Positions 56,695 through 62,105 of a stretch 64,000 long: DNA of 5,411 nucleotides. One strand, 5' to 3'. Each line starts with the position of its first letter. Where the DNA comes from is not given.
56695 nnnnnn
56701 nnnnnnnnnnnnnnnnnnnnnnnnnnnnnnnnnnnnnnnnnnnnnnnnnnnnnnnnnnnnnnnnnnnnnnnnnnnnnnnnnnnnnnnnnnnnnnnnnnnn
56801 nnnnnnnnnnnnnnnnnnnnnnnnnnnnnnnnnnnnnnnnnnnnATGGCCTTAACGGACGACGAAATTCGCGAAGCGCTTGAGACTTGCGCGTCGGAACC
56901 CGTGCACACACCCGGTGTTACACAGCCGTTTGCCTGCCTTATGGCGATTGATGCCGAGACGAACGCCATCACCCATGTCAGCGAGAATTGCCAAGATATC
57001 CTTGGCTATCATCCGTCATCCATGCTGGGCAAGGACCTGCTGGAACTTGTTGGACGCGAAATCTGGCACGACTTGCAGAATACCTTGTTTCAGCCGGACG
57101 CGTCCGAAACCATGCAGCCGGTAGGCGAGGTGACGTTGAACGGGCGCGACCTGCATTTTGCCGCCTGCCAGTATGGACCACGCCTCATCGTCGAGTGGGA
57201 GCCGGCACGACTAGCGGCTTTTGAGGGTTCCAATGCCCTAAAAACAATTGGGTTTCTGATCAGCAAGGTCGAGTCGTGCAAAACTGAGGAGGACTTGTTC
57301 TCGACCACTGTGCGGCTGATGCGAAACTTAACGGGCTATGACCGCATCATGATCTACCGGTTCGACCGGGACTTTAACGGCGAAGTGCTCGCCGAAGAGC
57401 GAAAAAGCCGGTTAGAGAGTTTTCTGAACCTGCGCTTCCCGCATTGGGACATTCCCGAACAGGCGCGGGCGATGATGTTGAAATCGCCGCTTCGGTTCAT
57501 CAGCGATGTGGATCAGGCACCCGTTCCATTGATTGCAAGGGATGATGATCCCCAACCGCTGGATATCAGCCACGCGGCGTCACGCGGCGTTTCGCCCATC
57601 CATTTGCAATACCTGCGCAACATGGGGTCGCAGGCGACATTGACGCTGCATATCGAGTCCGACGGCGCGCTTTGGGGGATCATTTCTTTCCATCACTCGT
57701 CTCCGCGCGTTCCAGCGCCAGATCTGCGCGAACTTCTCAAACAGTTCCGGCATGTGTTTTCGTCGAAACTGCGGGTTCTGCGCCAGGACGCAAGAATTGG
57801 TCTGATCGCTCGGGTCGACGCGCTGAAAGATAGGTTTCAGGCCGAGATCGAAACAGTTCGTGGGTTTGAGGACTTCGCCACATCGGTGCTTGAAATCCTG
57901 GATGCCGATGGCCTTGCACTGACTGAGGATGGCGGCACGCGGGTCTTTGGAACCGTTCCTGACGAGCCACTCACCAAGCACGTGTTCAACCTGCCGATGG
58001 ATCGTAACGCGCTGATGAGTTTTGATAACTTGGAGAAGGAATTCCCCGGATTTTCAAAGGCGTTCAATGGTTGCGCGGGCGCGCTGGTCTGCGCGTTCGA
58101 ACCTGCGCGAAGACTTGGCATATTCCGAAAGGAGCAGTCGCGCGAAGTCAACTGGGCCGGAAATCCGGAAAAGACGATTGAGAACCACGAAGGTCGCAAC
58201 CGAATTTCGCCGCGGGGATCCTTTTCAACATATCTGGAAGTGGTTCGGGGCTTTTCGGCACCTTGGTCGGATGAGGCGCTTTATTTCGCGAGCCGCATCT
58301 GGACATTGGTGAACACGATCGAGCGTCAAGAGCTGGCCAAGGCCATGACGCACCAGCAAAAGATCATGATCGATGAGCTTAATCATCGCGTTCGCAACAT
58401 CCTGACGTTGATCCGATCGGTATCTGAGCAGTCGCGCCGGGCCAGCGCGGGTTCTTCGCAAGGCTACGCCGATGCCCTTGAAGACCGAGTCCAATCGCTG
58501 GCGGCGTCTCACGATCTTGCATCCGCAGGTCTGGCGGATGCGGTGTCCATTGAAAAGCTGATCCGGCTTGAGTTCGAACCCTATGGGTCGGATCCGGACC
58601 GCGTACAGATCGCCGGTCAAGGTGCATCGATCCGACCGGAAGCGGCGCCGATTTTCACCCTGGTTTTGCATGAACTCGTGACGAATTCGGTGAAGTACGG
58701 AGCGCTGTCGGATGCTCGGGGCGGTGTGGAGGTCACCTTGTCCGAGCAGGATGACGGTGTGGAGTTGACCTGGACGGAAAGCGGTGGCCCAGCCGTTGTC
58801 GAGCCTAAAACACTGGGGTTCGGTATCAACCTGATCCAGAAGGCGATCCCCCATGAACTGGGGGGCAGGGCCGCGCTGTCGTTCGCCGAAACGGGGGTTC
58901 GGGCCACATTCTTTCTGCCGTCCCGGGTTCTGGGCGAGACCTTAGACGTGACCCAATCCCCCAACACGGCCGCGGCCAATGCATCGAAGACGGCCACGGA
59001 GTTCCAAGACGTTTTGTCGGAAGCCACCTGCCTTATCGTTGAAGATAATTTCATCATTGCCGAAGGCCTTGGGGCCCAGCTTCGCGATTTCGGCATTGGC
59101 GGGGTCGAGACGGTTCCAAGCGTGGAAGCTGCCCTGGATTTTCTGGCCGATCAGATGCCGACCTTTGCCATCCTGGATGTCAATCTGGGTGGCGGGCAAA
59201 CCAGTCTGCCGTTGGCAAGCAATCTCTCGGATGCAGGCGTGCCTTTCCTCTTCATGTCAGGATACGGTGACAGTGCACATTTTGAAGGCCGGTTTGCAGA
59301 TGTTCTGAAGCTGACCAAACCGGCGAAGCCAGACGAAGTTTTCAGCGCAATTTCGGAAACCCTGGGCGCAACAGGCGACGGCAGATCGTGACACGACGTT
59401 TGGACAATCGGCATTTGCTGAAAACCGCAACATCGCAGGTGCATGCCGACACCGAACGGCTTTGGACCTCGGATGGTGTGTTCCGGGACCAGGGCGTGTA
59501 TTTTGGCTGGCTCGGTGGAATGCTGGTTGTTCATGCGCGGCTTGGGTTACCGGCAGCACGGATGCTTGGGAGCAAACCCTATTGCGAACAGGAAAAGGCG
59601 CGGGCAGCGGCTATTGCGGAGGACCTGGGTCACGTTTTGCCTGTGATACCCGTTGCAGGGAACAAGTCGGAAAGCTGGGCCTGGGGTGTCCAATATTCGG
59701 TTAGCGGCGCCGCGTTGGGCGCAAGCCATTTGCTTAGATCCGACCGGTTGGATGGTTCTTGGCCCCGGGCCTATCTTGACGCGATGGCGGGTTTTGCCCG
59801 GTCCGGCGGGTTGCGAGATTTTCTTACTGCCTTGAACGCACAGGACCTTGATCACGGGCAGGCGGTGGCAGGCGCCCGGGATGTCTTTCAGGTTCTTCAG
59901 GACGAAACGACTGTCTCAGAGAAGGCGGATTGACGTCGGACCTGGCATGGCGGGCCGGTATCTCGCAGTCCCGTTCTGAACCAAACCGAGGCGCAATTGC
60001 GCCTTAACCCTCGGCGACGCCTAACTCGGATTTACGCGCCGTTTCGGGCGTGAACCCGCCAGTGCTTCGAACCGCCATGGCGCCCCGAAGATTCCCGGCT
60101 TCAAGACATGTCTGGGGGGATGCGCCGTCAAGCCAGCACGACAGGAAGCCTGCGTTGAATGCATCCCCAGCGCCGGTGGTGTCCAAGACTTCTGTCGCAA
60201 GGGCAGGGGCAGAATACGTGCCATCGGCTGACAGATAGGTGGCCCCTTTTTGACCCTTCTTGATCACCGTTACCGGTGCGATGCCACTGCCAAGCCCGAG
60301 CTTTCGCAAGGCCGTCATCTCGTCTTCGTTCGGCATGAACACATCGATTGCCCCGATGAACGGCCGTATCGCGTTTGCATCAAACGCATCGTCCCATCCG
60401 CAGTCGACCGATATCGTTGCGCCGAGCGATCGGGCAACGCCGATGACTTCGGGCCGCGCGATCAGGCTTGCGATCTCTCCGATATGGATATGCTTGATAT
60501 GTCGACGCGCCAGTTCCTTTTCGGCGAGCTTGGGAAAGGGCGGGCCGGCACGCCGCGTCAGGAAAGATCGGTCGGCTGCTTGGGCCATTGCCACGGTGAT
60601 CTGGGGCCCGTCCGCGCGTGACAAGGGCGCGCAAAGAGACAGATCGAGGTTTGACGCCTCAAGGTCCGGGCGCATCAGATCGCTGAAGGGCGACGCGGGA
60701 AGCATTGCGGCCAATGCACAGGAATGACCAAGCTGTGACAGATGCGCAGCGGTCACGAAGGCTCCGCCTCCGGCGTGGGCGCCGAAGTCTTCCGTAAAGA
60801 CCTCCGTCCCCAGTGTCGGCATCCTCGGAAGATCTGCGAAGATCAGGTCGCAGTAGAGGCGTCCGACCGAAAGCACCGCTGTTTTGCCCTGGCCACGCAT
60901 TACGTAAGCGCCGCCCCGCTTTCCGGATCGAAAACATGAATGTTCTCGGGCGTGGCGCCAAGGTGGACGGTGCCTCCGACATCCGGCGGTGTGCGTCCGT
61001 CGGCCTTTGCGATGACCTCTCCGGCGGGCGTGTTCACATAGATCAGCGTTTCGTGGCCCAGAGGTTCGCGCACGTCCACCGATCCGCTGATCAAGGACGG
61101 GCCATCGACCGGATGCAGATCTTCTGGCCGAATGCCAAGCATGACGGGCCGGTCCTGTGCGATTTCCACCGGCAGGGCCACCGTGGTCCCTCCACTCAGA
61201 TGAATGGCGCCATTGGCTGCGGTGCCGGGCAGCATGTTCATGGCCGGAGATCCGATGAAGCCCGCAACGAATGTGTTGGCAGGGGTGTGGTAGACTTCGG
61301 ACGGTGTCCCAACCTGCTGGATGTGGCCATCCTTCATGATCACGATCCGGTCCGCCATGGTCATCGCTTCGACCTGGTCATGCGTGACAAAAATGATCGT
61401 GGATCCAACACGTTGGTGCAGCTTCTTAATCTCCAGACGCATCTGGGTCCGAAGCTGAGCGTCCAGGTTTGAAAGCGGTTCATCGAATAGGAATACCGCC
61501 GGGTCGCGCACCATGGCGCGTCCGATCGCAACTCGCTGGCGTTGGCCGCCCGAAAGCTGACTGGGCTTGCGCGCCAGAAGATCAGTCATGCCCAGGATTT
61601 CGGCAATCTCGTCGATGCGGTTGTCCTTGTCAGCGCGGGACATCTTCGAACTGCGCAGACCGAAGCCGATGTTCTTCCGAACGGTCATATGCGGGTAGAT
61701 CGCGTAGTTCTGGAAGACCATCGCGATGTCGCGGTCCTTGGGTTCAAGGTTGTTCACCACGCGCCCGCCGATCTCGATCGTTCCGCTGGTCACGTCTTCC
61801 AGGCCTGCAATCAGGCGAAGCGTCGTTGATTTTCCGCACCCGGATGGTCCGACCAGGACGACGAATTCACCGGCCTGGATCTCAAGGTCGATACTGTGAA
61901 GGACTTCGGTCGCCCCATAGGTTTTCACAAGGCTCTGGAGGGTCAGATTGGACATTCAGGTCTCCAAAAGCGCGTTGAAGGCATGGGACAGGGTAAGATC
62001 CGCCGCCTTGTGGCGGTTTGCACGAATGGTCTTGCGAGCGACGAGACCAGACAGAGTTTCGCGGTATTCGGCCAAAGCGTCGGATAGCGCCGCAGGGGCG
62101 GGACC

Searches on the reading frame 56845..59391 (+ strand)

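Call 33: search_protein_families(library=pfam, proteins=[window:56845-59391:+], max_evalue=0.0001)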
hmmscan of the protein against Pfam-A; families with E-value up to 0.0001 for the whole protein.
window:56845-59391:+ (848 aa): 6 families
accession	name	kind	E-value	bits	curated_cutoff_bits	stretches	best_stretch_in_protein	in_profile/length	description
PF00360.26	PHY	-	8.7e-30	103.9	27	1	326-494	7-180/183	Phytochrome region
PF08446.17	PAS_2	-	8.1e-20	72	21.4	1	15-121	1-107/107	PAS fold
PF07536.20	HWE_HK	-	5.1e-17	62.8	22.8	1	511-592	1-82/83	HWE histidine kinase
PF01590.32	GAF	-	8.6e-12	46.2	22.4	1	149-301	3-125/133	GAF domain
PF00072.30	Response_reg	-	5.6e-06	26.9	30.2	1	730-835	2-109/111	Response regulator receiver domain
PF07568.18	HisKA_2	-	2.5e-05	24.7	22.3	1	511-571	1-63/76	Histidine kinase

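Call 69: search_protein_families(library=ncbifam, proteins=[window:56845-59388:+], max_evalue=1)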
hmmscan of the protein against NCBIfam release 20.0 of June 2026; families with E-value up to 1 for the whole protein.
window:56845-59388:+ (848 aa): 19 families
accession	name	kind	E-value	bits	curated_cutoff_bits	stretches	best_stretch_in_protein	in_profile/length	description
NF041576.1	bacphytchrmBphP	equivalog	3.6e-74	250.2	1040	1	12-550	10-562/622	bacteriophytochrome BphP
NF010077.0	PRK13559.1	subfamily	5.1e-39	134.2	361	1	498-694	163-360/364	hypothetical protein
NF052306.1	BluLightHisKinLov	equivalog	5.4e-35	120.8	450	1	480-692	129-333/334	blue-light-activated histidine kinase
NF009971.0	PRK13435.1-2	subfamily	5.9e-10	39.1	151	1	729-807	3-81/141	response regulator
NF006623.1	PRK09191.1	subfamily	2.1e-08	34.3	240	1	706-840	117-252/258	PhyR family response regulator anti-anti-sigma factor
NF009972.0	PRK13435.1-3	subfamily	2e-07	30.9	119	1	721-832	11-120/146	response regulator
NF033791.1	ActR_PrrA_rreg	equivalog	0.00011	22.2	250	1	727-839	2-116/173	ActR/PrrA/RegA family redox response regulator transcription factor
NF009974.0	PRK13435.1-6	equivalog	0.00052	19.7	171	1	729-805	8-85/155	response regulator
NF041866.1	EpsW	equivalog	0.0013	18.4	200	1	727-781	6-61/131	exopolysaccharide biosynthesis response regulator EpsW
NF009973.0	PRK13435.1-4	equivalog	0.0028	17.6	158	1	729-806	11-89/154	response regulator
NF009970.0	PRK13435.1-1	equivalog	0.0047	16.9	143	1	729-838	3-110/125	response regulator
NF051872.1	HisKinPhyk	equivalog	0.014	14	750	1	491-684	328-528/537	sensor histidine kinase PhyK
NF008078.0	PRK10816.1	equivalog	0.027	14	336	1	729-783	3-56/223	two-component system response regulator PhoP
NF041733.1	resp_reg_CseB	equivalog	0.045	13.1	350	1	729-810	3-83/228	two-component system response regulator CseB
NF038297.2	hybrid_HK_HrmK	equivalog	0.056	12.1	725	1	658-784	422-547/607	hybrid histidine kinase/response regulator HrmK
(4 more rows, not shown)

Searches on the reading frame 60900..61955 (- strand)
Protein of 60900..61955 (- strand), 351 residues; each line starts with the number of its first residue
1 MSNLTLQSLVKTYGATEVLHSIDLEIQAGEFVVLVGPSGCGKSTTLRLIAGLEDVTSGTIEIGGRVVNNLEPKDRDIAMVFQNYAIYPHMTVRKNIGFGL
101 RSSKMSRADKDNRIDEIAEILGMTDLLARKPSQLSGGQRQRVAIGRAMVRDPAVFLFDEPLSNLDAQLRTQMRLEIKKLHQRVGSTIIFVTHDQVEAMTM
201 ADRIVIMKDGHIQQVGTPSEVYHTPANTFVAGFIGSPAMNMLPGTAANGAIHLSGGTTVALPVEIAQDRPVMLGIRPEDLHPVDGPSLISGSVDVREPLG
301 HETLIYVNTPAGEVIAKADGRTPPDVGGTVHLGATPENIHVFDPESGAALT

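Call 33: search_protein_families(library=pfam, proteins=[window:60900-61955:-], max_evalue=0.0001)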
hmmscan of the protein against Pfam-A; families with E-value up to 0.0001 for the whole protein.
window:60900-61955:- (351 aa): 6 families
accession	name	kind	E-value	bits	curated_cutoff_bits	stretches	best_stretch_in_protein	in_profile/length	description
PF00005.33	ABC_tran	-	5.6e-36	124.6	25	1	19-161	1-136/137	ABC transporter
PF08402.16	TOBE_2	-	1.4e-12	48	21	1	273-342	1-76/76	TOBE domain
PF17912.7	OB_MalK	-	6.3e-12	46.6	27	1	235-280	1-53/53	MalK OB fold domain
PF13304.12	AAA_21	-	1.3e-08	35.7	27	0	107-194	210-300/304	AAA domain, putative AbiEii toxin, Type IV TA system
PF17850.7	CysA_C_terminal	-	3.9e-07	31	29.7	1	240-281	1-42/43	CysA C-terminal regulatory domain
PF02463.25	SMC_N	-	6.1e-07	29.5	40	1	29-210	24-217/220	RecF/RecN/SMC N terminal domain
